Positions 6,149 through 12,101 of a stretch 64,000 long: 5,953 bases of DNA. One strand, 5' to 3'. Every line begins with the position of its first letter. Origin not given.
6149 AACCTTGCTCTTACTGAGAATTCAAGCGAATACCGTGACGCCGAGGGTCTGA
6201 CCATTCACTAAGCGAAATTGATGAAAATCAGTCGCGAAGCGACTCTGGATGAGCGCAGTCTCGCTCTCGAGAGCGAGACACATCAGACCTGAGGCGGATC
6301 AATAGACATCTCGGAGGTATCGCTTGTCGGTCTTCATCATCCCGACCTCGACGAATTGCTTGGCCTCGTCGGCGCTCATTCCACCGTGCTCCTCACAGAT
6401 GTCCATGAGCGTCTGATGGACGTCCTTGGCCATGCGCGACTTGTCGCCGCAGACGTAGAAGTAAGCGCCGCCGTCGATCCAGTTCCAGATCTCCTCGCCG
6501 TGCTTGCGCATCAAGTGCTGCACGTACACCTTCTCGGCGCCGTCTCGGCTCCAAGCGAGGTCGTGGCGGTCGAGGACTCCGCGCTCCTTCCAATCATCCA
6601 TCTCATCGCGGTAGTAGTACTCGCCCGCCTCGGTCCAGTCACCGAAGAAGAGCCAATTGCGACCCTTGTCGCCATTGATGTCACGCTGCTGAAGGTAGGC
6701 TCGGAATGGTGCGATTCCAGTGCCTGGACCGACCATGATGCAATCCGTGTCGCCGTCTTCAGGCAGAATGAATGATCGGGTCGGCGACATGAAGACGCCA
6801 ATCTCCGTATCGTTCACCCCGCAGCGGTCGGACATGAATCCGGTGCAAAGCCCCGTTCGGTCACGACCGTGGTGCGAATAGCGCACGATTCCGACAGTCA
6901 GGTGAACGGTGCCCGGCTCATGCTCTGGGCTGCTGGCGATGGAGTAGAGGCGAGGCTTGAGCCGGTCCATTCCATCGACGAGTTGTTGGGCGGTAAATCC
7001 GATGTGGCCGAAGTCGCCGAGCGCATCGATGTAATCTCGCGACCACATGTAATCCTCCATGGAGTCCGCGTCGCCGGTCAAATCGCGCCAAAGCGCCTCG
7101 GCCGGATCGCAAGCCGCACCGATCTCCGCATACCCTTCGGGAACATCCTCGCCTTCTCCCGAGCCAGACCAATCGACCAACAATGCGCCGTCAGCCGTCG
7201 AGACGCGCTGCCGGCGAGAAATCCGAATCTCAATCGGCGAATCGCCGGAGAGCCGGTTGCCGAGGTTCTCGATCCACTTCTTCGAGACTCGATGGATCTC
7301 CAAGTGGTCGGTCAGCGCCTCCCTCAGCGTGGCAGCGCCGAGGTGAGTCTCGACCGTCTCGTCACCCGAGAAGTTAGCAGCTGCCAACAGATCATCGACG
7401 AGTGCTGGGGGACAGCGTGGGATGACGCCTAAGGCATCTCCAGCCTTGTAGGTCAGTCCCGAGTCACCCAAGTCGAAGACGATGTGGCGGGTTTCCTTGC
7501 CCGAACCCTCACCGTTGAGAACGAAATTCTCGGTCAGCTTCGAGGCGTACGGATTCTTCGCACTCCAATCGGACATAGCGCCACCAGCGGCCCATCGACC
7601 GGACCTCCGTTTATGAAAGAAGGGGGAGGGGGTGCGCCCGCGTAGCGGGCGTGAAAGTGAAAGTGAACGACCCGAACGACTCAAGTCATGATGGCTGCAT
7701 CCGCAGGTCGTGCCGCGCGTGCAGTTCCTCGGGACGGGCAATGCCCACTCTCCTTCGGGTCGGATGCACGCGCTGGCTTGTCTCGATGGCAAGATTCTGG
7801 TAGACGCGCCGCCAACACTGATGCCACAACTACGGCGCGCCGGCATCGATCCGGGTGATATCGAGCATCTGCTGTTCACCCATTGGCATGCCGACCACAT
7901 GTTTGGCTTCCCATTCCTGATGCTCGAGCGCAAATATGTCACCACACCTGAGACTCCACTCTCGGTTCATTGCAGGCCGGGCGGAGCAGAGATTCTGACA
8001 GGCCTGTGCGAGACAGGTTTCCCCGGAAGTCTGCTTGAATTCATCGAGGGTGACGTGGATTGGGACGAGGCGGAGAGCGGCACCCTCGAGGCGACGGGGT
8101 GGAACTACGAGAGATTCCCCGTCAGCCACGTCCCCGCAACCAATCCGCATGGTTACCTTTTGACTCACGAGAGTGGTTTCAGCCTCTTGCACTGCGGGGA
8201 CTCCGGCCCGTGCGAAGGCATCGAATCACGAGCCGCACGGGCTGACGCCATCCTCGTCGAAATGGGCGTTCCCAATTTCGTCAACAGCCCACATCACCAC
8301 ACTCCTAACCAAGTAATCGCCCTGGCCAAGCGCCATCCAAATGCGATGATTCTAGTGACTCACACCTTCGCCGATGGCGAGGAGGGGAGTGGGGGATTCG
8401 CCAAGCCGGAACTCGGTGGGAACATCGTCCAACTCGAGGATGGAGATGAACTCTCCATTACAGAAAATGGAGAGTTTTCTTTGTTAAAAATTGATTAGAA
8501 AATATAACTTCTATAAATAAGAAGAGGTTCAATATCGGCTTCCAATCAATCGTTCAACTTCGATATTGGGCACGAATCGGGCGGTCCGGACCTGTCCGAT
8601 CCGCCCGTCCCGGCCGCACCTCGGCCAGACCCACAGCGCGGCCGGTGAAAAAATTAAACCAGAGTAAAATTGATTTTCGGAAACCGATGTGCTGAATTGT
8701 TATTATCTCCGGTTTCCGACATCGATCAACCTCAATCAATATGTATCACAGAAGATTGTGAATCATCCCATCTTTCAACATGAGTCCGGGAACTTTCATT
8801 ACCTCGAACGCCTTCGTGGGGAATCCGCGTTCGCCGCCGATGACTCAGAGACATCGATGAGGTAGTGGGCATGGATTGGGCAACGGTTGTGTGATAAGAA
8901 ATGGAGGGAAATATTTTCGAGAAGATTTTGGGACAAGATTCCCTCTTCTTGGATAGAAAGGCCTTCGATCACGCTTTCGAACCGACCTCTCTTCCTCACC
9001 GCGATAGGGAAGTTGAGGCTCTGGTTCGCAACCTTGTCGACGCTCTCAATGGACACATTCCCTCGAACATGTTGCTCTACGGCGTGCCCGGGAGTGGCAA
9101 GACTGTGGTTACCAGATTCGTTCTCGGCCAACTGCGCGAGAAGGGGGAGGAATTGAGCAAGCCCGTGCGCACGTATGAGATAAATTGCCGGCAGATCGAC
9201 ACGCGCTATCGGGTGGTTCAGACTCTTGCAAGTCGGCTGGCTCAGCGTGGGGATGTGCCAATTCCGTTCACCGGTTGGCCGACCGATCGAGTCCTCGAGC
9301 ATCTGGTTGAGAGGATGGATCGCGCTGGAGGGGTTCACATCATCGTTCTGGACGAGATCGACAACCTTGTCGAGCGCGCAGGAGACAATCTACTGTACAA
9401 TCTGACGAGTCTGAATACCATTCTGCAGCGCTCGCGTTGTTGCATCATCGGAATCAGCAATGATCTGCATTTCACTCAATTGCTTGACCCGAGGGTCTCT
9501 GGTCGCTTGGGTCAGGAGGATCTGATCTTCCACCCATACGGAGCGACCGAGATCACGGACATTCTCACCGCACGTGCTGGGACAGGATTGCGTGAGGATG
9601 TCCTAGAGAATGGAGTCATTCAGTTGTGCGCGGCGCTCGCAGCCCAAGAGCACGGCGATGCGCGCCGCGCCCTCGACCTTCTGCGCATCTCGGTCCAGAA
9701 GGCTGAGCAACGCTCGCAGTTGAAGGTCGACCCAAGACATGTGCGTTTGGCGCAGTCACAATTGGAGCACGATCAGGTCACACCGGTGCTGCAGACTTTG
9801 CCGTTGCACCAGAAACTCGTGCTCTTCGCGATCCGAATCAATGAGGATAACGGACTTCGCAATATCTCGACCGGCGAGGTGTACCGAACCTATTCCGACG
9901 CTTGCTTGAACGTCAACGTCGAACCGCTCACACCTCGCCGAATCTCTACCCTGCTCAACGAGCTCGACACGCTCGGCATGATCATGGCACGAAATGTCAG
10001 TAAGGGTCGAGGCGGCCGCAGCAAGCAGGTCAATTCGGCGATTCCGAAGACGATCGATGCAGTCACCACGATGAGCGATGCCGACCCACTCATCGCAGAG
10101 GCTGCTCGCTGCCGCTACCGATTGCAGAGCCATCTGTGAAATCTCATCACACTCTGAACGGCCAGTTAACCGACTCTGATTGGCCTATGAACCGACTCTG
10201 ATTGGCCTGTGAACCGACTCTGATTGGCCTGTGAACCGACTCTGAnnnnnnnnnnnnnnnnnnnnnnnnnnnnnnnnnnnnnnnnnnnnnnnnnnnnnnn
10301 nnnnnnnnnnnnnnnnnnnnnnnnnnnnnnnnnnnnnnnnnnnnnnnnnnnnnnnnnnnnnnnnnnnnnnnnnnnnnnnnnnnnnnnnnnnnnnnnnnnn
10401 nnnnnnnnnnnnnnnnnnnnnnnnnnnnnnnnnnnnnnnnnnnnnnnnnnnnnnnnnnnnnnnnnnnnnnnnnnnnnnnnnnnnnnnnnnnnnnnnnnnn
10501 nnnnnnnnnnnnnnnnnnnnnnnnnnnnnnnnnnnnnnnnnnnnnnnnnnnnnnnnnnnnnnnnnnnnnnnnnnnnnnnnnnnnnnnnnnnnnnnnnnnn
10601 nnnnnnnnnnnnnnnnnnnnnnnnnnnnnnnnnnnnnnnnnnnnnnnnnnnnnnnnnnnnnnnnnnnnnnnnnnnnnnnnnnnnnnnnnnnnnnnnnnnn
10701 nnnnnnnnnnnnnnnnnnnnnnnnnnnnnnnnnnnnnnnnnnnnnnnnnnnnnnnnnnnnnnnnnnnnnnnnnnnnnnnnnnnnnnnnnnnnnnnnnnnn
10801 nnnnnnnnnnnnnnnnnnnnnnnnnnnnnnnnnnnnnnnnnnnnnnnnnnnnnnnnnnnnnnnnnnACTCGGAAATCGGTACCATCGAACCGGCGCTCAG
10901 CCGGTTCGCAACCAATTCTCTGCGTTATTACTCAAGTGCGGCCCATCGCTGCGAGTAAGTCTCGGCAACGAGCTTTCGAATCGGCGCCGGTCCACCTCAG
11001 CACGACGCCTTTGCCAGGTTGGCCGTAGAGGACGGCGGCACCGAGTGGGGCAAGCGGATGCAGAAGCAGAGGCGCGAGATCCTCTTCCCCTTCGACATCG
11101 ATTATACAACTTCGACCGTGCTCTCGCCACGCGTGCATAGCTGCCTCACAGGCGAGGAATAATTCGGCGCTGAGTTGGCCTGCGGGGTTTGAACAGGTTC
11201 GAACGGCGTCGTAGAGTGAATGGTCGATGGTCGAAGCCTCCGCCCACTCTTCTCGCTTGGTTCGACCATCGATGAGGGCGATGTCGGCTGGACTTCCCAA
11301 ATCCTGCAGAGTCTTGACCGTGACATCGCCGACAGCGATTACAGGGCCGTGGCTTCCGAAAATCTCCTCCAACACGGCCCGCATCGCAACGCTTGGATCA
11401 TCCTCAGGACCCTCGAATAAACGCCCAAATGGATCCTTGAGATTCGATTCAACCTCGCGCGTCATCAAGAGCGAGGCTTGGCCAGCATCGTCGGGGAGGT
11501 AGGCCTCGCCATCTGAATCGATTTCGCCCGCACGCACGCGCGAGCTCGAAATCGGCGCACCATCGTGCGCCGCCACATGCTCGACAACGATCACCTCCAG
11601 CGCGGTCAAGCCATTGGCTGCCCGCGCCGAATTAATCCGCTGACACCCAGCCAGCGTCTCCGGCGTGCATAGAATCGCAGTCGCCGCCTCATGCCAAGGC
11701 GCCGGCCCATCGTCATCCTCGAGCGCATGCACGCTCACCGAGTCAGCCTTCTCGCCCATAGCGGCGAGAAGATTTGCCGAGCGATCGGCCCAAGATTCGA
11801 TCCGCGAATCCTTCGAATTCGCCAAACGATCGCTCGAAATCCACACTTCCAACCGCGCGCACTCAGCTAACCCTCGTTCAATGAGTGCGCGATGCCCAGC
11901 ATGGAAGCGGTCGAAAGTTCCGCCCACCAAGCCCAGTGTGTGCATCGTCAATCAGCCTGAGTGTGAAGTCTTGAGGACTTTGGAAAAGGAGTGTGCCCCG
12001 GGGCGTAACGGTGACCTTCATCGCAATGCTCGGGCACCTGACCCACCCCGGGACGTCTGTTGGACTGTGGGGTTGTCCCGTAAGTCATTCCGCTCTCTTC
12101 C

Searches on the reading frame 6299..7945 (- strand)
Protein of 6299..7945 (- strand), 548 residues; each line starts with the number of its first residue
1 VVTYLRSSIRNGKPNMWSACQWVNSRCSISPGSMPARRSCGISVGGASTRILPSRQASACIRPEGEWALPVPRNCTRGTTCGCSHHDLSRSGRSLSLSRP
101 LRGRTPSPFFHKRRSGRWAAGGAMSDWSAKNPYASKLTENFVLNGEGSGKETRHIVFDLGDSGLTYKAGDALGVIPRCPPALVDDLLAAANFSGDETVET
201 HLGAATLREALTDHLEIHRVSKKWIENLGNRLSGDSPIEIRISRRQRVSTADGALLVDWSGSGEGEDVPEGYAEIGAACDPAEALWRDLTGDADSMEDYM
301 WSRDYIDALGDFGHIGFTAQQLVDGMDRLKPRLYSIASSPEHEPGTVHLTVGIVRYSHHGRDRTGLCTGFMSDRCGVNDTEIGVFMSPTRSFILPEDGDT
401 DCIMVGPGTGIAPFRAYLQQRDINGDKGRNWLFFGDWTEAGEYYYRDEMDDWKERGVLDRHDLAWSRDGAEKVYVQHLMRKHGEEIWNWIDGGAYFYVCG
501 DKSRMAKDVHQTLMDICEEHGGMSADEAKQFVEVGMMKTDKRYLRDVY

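Call 74: search_protein_families(library=pfam, proteins=[window:6299-7945:-], max_evalue=0.001)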
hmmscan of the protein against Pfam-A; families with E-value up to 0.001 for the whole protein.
window:6299-7945:- (548 aa): 2 families
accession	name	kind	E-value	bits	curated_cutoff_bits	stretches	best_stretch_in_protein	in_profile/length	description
PF00667.26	FAD_binding_1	-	7.7e-28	98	32.3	2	303-370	153-222/222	FAD binding domain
PF00175.26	NAD_binding_1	-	2.3e-14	54.4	22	1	404-510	1-108/109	Oxidoreductase NAD-binding domain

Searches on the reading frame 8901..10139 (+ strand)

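Call 74: search_protein_families(library=pfam, proteins=[window:8901-10139:+], max_evalue=0.001)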
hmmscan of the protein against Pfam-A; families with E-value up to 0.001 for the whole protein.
window:8901-10139:+ (412 aa): 10 families
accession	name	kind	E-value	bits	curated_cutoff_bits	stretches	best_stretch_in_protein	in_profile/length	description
PF09079.17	Cdc6_C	-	4.7e-23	81.4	25.1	1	297-382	3-89/96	CDC6, C terminal winged helix domain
PF22703.2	Cdc6_lid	-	5.2e-23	81.1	27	1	220-286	2-68/68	Cdc6 AAA+ ATPase-type lid domain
PF13191.12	AAA_16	-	3.5e-12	47.6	32.6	1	31-173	2-160/167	AAA ATPase domain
PF13401.12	AAA_22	-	1.1e-10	42.4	27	1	56-174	7-110/130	AAA domain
PF00004.35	AAA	-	1.1e-08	36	21.2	1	57-204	1-124/131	ATPase family associated with various cellular activities (AAA)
PF22606.2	Cdc6-ORC-like_ATPase_lid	-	3.7e-07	30.4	27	1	213-269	1-57/60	Cdc6/ORC-like, ATPase lid domain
PF05673.19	DUF815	-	1.9e-05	24.4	23.8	1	28-112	27-105/249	Protein of unknown function (DUF815)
PF01637.24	ATPase_2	-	9e-05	22.8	33.2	1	36-174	4-141/225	ATPase domain predominantly from Archaea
PF24883.2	NPHP3_N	-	9.3e-05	23.1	24.8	0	56-114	24-80/164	Nephrocystin 3, N-terminal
PF05621.17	TniB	-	0.00032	20.6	22.4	1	37-202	18-178/189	Bacterial TniB protein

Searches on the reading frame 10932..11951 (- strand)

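Call 74: search_protein_families(library=pfam, proteins=[window:10932-11951:-], max_evalue=0.001)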
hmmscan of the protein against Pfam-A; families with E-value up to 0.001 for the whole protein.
window:10932-11951:- (339 aa): 2 families
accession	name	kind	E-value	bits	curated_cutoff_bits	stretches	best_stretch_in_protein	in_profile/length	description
PF04019.17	DUF359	-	1.1e-24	86.9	25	1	213-336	3-125/126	Protein of unknown function (DUF359)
PF01467.32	CTP_transf_like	-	9.1e-09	36.1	21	1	8-141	1-132/133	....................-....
